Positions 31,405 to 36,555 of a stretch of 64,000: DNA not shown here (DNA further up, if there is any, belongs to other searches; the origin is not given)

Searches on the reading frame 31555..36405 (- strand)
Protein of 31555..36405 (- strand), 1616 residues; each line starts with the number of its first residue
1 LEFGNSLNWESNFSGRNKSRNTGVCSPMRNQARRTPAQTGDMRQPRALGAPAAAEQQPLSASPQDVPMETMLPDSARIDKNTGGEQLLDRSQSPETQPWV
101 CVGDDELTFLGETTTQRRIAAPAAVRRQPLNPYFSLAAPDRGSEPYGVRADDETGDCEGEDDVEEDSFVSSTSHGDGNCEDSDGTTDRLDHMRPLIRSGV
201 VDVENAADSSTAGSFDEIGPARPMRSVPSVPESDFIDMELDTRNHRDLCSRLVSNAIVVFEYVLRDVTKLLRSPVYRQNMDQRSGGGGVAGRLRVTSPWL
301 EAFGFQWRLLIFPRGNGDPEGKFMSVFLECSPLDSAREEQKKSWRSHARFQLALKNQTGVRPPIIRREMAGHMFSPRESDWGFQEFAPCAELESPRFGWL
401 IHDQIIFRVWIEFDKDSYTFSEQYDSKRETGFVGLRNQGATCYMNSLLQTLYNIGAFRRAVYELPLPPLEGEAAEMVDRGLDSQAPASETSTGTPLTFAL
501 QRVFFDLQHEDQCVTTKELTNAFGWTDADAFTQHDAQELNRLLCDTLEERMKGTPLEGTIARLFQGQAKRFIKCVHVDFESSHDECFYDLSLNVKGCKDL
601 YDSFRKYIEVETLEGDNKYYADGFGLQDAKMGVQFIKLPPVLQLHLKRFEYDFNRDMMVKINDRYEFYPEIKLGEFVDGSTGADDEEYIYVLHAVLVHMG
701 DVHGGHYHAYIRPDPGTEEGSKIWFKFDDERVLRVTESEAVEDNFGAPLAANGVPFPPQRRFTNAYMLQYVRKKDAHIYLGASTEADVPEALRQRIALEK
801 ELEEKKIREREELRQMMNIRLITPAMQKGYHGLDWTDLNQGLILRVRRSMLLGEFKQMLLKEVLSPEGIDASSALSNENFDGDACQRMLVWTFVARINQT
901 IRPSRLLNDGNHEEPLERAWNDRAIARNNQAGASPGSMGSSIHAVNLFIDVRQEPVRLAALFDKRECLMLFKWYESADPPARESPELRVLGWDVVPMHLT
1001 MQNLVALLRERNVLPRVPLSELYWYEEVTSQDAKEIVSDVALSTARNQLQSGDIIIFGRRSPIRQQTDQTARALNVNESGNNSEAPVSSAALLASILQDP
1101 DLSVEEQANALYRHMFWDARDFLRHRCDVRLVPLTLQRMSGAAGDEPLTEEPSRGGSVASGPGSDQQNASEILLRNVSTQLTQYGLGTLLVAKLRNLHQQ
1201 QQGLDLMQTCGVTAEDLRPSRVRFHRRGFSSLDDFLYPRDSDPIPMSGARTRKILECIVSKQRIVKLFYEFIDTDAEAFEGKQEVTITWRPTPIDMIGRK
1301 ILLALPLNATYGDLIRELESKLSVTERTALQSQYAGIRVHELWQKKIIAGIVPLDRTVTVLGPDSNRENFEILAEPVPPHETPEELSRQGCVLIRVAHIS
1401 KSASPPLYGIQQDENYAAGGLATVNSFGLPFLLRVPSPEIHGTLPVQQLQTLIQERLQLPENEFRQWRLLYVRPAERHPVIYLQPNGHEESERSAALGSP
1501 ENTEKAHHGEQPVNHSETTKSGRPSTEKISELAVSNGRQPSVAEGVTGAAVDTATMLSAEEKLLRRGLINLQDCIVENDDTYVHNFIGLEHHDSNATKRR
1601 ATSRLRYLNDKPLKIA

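Call 8: search_protein_families(library=pfam, proteins=[window:31555-36405:-], max_evalue=0.01)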
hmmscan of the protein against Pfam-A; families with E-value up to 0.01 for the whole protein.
window:31555-36405:- (1616 aa): 6 families
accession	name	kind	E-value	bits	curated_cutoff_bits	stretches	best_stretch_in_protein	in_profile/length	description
PF00443.35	UCH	-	7.4e-54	183.5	23.9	1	433-770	1-254/254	Ubiquitin carboxyl-terminal hydrolase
PF22486.2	MATH_2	-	2.9e-16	60.4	32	1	294-410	20-135/136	MATH domain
PF12436.14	USP7_ICP0_bdg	-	8.4e-14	52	27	1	890-1070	3-156/241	ICP0-binding domain of Ubiquitin-specific protease 7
PF13423.12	UCH_1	-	4.8e-12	46.6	22.2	1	531-730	94-315/317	Ubiquitin carboxyl-terminal hydrolase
PF14533.12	USP7_C2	-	2.1e-10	41.1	29.4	1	1266-1476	1-171/204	Ubiquitin-specific protease C-terminal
PF00917.32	MATH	-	8.9e-08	32.8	21.2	1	296-407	15-107/113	MATH domain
